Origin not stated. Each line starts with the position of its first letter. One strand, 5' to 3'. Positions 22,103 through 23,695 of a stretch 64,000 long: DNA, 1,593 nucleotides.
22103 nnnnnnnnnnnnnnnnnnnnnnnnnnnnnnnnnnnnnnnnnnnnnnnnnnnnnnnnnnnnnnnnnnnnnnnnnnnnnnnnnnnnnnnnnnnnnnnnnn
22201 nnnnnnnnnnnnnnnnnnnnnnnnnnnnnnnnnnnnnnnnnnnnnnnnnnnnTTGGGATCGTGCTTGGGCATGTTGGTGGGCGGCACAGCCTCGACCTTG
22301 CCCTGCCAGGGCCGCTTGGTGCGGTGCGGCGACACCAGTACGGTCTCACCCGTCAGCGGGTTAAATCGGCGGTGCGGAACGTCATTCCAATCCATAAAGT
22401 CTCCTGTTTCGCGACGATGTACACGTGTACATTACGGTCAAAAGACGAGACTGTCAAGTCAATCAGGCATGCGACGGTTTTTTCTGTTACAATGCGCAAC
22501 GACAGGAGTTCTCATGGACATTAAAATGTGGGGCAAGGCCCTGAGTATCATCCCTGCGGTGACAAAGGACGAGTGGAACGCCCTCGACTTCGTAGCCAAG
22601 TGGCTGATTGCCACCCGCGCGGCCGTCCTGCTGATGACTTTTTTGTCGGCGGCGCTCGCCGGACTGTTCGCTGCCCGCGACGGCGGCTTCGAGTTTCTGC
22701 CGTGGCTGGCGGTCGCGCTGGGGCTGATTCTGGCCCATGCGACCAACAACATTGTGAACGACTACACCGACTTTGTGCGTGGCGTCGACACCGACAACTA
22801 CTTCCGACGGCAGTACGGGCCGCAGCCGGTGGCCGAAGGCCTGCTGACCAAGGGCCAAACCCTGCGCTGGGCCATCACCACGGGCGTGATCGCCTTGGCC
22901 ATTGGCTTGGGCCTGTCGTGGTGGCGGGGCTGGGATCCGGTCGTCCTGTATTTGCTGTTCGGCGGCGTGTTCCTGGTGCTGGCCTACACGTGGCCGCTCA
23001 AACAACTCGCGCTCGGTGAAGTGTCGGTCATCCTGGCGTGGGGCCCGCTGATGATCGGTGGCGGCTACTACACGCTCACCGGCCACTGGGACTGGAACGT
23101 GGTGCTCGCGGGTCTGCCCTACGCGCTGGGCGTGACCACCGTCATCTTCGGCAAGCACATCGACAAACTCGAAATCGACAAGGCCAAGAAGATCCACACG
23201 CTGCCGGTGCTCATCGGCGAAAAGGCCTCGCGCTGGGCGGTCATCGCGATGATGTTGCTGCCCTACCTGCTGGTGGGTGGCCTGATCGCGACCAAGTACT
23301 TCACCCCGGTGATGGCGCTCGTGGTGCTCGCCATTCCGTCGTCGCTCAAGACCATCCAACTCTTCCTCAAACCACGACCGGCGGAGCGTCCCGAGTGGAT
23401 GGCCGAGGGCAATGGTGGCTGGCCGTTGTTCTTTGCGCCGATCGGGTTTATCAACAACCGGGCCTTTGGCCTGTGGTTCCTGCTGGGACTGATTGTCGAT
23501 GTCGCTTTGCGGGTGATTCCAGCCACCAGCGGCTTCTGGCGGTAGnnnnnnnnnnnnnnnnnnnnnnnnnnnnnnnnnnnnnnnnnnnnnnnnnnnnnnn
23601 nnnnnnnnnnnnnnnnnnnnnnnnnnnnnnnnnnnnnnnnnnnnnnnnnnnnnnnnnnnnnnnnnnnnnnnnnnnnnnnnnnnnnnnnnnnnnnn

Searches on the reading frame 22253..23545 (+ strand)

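Call 65: search_protein_families(library=pfam, proteins=[window:22253-23545:+], max_evalue=0.0001)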
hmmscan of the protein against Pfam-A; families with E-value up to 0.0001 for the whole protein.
window:22253-23545:+ (430 aa): 1 family
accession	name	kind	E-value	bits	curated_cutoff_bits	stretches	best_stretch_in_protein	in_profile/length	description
PF01040.23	UbiA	-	1.5e-33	116.6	34.2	1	131-383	2-244/250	UbiA prenyltransferase family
